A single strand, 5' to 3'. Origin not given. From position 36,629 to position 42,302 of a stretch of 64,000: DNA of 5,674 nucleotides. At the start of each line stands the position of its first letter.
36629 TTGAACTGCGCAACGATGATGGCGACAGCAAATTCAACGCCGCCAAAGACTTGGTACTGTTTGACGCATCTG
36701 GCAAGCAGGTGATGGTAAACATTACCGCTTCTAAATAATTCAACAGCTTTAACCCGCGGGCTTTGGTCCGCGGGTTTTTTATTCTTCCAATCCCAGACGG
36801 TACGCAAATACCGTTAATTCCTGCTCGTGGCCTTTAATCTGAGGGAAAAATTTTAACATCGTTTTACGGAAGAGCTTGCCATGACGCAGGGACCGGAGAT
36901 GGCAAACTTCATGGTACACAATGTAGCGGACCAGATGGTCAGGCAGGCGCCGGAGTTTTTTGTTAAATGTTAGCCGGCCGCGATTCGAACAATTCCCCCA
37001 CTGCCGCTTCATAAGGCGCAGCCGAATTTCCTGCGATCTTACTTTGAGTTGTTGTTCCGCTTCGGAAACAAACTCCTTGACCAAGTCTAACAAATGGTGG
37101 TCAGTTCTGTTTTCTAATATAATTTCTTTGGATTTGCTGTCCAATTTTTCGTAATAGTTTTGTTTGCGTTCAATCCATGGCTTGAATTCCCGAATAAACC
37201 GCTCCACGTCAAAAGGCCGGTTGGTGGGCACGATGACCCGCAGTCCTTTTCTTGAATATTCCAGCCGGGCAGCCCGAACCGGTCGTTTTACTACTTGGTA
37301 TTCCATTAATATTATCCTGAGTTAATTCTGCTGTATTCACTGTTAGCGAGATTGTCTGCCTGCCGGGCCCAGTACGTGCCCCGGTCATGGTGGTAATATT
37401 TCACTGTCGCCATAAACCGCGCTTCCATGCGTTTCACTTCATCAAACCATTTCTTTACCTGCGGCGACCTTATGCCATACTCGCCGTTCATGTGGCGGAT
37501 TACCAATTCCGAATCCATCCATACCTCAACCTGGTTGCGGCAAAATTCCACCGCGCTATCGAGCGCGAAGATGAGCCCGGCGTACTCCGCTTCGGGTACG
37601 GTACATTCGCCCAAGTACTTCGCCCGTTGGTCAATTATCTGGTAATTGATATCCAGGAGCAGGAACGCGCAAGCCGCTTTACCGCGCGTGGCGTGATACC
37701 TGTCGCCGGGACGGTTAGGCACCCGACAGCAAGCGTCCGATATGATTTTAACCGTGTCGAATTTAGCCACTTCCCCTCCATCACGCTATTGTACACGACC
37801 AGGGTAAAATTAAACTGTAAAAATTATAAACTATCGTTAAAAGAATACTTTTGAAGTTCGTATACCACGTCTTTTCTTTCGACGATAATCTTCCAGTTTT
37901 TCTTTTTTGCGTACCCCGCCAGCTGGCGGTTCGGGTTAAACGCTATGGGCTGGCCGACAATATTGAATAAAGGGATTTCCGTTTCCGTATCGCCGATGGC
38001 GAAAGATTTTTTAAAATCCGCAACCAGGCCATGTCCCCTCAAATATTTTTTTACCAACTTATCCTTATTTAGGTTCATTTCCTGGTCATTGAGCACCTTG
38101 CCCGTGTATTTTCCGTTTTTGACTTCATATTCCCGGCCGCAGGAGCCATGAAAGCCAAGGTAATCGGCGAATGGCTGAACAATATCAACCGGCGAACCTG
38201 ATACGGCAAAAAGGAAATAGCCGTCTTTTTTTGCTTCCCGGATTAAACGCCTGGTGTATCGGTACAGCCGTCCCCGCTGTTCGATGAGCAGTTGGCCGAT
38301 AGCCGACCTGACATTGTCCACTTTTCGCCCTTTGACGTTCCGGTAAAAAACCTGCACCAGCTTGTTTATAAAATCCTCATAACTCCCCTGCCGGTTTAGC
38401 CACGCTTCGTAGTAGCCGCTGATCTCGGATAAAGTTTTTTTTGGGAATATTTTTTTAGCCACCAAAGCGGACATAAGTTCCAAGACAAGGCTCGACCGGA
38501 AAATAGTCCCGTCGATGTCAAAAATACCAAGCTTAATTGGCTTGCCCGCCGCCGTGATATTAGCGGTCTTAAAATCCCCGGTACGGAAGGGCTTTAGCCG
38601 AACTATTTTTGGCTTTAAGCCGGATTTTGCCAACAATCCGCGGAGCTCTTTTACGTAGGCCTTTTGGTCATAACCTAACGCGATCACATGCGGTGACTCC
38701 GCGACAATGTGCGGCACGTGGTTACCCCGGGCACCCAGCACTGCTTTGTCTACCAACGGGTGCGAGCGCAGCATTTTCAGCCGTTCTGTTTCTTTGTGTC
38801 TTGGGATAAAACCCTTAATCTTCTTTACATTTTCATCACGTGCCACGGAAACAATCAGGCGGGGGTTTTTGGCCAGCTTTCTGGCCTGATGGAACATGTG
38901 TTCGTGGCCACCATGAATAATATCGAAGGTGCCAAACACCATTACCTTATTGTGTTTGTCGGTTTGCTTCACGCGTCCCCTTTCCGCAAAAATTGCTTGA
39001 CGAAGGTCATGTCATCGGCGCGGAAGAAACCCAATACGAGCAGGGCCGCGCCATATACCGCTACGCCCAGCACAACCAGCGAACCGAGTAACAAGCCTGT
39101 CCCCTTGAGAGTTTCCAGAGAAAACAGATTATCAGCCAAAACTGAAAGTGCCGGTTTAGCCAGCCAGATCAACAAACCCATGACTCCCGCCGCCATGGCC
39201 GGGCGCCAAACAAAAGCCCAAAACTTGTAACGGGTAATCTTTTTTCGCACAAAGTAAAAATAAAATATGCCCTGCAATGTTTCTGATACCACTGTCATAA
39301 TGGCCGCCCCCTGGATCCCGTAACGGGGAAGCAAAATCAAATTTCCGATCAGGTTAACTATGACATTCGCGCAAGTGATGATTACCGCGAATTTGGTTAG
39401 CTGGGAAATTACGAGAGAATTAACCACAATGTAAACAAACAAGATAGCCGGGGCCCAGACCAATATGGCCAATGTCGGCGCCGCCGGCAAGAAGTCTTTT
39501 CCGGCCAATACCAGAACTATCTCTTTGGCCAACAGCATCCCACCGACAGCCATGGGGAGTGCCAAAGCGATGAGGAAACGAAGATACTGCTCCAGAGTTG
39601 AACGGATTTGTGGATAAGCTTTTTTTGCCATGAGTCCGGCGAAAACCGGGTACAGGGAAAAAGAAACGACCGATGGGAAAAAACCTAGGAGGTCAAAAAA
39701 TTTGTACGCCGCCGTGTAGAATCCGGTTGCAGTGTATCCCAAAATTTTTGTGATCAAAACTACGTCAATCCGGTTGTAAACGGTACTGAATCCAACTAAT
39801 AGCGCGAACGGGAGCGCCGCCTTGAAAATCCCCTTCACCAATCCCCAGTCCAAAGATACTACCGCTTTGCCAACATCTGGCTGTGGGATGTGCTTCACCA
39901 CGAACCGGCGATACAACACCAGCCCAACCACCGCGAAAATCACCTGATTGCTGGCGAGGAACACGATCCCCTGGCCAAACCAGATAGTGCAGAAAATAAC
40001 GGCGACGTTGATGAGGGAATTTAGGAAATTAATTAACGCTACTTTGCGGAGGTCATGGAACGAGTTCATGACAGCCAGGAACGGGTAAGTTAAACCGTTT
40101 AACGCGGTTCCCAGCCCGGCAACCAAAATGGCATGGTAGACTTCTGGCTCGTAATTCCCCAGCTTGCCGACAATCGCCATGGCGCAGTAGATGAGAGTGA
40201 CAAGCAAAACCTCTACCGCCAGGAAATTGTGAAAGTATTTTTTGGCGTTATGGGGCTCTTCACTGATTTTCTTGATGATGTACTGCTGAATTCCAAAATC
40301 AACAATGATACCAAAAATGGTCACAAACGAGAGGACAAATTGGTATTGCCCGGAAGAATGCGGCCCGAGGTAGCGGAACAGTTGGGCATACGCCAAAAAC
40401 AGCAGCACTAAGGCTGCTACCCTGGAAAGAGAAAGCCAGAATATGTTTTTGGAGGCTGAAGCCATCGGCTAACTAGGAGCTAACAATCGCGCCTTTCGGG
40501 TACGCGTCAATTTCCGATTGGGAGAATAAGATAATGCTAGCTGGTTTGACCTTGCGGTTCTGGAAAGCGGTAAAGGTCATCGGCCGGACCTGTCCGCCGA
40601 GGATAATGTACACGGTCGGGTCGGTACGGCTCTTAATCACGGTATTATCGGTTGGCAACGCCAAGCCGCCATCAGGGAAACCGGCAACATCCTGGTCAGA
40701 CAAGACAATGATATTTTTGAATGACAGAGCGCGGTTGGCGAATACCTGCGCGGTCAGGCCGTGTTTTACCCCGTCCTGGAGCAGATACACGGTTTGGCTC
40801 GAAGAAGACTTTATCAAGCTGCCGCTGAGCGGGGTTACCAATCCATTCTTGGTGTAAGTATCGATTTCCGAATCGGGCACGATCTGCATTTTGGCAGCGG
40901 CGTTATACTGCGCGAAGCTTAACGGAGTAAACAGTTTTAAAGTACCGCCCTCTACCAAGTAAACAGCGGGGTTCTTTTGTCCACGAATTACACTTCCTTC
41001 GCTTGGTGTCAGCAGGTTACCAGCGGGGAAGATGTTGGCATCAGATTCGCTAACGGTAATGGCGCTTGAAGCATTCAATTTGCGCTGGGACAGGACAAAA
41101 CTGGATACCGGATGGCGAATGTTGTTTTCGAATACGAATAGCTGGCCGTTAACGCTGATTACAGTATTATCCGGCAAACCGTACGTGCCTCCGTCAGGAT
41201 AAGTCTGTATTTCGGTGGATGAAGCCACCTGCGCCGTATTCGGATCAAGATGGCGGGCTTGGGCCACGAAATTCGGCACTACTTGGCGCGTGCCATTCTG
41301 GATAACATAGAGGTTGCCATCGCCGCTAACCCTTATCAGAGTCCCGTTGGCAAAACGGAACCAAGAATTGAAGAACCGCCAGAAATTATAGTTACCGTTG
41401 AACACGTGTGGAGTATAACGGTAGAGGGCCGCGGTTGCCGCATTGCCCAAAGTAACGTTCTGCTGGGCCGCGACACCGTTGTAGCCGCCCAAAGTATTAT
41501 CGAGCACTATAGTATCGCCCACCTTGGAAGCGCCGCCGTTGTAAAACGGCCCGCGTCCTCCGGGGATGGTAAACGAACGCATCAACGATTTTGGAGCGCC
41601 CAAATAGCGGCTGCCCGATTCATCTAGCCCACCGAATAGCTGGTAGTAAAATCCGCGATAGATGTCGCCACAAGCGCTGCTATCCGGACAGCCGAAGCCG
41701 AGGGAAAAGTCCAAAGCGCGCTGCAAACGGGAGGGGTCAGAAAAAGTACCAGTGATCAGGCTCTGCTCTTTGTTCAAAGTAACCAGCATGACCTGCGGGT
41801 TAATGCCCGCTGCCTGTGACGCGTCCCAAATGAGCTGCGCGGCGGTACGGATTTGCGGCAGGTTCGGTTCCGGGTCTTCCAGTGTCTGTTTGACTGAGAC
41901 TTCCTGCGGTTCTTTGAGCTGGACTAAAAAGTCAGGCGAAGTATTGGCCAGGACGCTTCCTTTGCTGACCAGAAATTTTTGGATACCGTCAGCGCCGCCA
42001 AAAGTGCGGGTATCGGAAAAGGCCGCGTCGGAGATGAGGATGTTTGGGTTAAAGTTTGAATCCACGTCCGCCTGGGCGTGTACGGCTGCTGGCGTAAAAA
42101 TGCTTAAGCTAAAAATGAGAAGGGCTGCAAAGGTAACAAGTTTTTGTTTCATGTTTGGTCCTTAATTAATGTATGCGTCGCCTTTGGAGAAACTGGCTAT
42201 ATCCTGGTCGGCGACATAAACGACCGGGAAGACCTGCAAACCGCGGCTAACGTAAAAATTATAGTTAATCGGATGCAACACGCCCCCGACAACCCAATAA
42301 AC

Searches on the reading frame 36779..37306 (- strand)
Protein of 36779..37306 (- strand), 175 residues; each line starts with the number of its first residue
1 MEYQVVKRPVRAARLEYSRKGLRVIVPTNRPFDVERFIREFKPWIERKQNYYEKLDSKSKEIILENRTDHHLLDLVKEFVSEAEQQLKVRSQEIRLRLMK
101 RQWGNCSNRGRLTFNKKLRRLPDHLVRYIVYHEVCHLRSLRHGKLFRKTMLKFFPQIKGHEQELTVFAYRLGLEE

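Call 78: search_protein_families(library=pfam, proteins=[window:36779-37306:-], max_evalue=0.00001)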
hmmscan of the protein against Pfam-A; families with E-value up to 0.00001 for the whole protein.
window:36779-37306:- (175 aa): 1 family
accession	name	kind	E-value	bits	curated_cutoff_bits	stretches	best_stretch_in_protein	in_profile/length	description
PF01863.23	YgjP-like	-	1.2e-28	101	26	1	56-165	96-205/207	YgjP-like, metallopeptidase domain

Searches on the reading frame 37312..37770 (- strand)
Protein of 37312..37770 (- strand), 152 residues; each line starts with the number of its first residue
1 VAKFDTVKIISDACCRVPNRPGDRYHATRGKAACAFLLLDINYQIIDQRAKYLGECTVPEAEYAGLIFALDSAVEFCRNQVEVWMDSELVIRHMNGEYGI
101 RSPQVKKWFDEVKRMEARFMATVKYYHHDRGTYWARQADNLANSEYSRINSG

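Call 78: search_protein_families(library=pfam, proteins=[window:37312-37770:-], max_evalue=0.00001)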
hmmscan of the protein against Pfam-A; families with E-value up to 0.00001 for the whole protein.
window:37312-37770:- (152 aa): 1 family
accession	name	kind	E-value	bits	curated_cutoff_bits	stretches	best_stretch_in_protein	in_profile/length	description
PF13456.12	RVT_3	-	1.9e-09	37.9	21.6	1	25-143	6-121/123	Reverse transcriptase-like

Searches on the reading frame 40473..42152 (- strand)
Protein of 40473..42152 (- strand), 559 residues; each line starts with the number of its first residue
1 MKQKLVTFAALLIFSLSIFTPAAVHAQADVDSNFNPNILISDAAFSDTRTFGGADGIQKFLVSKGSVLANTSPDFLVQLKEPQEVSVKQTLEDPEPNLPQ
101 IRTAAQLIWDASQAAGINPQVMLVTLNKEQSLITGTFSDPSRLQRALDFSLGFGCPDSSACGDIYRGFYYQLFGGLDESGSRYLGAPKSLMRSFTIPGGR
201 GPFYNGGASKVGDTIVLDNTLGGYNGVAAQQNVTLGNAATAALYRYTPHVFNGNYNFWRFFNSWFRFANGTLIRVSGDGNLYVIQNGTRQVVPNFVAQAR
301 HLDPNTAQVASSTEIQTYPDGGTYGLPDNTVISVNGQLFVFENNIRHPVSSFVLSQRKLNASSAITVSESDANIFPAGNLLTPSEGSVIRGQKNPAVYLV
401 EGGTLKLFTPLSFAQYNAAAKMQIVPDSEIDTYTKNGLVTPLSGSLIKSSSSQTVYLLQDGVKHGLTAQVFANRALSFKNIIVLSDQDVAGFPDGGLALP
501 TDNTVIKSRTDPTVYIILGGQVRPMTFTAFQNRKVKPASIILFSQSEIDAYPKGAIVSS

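Call 4: search_protein_families(library=pfam, proteins=[window:40473-42152:-], max_evalue=0.1)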
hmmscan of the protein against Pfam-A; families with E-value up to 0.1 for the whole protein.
window:40473-42152:- (559 aa): 1 family
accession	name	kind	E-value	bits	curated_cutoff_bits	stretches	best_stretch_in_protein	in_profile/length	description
PF08498.15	Sterol_MT_C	-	0.059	13.9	21.7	0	396-413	42-59/66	Sterol methyltransferase C-terminal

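Call 69: search_protein_families(library=ncbifam, proteins=[window:40473-42152:-], max_evalue=0.1)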
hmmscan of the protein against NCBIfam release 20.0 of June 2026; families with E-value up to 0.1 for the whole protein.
window:40473-42152:- (559 aa): 1 family
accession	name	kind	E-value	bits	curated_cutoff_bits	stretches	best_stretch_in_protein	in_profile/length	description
TIGR03919.1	T7SS_EccB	equivalog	0.062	12.1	154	0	271-328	69-127/457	type VII secretion protein EccB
